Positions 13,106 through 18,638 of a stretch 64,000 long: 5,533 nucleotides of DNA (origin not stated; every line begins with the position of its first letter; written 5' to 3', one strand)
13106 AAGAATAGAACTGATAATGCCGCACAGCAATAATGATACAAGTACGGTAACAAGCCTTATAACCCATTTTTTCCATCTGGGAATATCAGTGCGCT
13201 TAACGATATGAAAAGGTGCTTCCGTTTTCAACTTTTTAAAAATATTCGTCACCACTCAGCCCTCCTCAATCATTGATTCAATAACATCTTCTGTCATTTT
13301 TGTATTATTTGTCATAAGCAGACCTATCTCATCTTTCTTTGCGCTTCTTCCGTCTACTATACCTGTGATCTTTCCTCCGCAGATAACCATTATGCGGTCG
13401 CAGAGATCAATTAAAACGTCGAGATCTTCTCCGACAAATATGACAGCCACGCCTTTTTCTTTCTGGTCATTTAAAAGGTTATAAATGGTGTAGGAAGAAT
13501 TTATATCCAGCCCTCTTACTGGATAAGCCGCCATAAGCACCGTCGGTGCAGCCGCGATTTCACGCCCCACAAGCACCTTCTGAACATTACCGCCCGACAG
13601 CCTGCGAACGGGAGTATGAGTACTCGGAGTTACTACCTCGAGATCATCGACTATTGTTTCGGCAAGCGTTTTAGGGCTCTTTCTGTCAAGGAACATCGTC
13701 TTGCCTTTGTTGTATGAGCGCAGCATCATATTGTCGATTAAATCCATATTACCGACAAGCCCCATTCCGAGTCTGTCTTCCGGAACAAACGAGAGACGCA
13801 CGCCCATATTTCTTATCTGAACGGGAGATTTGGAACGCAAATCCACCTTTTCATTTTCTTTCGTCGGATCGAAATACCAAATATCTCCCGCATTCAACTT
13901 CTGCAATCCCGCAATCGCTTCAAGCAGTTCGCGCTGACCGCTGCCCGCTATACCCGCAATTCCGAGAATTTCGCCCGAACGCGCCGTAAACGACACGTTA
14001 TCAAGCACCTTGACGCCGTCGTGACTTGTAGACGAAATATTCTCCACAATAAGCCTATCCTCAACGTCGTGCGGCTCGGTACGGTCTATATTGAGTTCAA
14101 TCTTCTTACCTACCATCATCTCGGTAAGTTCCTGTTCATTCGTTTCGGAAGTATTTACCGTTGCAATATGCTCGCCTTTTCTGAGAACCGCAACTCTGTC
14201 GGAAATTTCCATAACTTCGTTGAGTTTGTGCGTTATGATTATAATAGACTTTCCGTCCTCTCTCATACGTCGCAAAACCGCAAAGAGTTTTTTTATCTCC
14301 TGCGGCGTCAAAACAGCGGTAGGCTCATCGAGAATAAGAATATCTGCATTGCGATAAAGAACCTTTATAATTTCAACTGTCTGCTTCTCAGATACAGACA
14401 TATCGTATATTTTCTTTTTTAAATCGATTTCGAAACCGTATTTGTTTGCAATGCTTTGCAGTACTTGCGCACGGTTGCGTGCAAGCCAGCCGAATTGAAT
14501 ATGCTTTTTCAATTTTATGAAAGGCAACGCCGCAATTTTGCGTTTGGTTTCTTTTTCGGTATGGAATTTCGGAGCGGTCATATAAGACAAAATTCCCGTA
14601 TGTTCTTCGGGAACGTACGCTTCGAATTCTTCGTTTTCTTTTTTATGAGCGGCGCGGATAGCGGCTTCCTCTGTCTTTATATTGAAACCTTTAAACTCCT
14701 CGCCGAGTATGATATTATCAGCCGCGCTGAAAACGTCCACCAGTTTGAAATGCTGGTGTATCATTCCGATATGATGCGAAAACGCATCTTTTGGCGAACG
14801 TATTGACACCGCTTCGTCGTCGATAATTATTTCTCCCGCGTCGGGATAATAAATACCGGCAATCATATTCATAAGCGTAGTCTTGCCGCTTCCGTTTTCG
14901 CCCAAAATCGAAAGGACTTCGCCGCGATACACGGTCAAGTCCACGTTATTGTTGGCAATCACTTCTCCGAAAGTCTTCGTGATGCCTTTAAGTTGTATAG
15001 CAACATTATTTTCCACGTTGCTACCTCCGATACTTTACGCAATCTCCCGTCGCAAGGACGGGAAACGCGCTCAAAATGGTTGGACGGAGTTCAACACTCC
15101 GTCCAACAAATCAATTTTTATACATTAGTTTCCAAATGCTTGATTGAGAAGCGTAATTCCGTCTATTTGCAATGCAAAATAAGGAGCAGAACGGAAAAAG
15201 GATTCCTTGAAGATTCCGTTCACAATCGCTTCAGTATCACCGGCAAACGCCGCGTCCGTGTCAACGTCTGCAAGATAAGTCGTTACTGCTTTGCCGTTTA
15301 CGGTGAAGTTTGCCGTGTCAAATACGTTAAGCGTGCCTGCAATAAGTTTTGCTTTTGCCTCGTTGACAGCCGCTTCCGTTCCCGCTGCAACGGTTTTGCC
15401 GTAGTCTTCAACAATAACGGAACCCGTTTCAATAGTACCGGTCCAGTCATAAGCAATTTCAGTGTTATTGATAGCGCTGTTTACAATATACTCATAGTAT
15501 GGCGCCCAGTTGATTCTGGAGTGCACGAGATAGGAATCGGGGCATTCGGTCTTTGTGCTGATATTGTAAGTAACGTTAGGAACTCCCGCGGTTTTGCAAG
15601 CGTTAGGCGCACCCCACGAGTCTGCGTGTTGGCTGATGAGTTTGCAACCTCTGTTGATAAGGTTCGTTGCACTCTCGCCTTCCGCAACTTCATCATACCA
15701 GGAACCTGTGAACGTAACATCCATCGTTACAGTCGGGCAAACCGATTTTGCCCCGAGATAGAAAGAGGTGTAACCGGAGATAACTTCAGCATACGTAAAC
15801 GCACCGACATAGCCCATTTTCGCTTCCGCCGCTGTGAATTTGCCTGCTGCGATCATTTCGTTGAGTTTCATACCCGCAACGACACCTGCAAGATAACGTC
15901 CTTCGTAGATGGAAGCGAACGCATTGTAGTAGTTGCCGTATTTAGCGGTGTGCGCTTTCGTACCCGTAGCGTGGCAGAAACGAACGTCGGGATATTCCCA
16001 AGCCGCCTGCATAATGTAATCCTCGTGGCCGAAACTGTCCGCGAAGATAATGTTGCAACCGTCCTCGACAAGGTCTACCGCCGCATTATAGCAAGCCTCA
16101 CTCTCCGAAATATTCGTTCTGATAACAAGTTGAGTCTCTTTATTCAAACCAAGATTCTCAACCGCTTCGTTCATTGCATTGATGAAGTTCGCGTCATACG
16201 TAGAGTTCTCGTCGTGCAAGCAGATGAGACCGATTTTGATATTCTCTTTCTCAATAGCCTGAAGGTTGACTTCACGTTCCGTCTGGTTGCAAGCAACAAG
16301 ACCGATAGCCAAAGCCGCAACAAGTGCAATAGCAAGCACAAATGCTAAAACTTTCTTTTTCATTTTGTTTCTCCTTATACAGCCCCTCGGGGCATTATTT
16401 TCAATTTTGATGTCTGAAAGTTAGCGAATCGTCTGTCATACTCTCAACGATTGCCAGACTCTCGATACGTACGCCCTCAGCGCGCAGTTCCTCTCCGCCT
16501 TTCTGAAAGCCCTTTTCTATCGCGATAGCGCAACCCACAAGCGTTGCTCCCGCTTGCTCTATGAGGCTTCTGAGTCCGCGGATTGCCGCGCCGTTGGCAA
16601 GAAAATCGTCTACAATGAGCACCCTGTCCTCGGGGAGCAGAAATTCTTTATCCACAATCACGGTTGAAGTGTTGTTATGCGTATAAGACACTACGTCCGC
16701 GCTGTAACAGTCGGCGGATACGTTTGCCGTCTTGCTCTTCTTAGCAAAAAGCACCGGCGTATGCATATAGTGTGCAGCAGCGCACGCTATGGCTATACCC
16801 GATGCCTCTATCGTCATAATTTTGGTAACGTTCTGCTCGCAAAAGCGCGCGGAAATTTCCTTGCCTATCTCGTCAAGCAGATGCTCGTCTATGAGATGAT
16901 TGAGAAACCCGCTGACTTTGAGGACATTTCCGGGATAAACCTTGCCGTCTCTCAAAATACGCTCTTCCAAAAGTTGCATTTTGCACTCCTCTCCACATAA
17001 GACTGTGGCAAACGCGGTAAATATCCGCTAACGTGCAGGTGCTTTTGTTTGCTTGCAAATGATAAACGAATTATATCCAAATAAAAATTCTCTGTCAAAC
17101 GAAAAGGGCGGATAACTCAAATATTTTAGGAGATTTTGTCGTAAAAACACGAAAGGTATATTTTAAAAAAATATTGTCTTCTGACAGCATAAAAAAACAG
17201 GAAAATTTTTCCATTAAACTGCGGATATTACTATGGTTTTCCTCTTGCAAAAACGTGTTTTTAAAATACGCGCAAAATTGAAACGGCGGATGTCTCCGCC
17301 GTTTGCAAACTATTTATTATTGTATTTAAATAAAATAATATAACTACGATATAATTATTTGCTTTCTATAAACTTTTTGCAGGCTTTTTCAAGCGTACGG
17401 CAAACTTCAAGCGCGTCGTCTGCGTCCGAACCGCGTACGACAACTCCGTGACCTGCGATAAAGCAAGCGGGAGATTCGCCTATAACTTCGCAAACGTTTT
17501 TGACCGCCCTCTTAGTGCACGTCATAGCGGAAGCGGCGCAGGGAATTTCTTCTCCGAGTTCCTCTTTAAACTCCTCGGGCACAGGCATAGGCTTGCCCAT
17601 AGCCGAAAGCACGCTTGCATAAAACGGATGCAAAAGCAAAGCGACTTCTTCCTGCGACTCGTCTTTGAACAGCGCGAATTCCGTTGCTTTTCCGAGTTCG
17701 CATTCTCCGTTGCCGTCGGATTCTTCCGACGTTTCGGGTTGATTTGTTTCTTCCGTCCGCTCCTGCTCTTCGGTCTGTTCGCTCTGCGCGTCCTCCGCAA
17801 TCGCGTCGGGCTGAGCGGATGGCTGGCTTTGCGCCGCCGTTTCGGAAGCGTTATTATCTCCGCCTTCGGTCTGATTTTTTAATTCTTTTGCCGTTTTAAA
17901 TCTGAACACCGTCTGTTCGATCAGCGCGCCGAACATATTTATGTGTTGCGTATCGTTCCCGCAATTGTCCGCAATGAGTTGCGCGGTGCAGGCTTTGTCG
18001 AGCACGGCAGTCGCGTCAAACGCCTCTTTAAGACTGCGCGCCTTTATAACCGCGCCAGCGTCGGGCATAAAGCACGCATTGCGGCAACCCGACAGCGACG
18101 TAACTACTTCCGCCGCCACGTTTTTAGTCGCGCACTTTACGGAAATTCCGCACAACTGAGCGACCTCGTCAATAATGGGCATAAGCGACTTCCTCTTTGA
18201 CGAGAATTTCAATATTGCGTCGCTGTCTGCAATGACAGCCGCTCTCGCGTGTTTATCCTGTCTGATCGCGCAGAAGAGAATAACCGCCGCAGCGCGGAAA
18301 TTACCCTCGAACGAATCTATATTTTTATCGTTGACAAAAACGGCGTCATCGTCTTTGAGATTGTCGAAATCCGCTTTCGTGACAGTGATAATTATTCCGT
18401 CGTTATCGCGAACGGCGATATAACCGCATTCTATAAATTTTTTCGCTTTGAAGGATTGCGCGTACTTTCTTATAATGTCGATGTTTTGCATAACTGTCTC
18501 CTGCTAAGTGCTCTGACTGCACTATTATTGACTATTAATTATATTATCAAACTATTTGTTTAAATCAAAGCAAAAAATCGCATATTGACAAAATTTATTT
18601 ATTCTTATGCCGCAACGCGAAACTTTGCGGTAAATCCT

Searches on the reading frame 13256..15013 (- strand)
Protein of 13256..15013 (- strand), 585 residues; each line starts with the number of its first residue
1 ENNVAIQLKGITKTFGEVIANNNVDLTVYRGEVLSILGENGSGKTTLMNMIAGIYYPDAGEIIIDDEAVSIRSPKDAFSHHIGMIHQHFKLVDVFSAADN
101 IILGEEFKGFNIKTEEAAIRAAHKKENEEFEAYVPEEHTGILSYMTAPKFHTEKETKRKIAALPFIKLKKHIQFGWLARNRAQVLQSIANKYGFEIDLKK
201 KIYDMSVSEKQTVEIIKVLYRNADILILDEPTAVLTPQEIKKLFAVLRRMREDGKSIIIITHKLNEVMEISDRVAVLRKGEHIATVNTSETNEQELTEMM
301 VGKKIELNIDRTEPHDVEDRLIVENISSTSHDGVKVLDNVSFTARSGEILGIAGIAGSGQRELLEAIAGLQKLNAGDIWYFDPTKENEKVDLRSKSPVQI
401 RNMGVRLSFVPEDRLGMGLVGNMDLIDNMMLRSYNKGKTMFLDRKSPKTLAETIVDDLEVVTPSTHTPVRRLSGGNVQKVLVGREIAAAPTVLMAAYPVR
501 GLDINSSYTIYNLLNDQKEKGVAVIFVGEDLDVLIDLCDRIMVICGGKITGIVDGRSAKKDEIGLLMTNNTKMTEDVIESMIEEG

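Call 48: search_protein_families(library=pfam, proteins=[window:13256-15013:-], max_evalue=0.00001)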
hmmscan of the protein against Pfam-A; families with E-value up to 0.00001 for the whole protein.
window:13256-15013:- (585 aa): 2 families
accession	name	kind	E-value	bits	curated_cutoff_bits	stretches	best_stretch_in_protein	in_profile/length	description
PF00005.33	ABC_tran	-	8.5e-42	143.4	25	2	22-233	2-137/137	ABC transporter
PF13304.12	AAA_21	-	5.1e-06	27.2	27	0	112-264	168-300/304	AAA domain, putative AbiEii toxin, Type IV TA system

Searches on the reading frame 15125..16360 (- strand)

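Call 48: search_protein_families(library=pfam, proteins=[window:15125-16360:-], max_evalue=0.00001)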
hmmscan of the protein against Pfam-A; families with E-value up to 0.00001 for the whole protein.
window:15125-16360:- (411 aa): 1 family
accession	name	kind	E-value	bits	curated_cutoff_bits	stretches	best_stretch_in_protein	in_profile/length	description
PF02608.20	Bmp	-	1.8e-25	90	24.1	1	46-334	4-285/301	ABC transporter substrate-binding protein PnrA-like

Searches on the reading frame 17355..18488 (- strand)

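Call 49: search_protein_families(library=pfam, proteins=[window:17355-18488:-], max_evalue=0.00001)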
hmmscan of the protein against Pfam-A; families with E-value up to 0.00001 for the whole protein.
window:17355-18488:- (377 aa): 1 family
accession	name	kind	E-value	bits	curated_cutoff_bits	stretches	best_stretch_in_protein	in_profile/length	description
PF00596.27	Aldolase_II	-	8.7e-26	91.4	22.2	2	21-171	20-183/183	Class II Aldolase and Adducin N-terminal domain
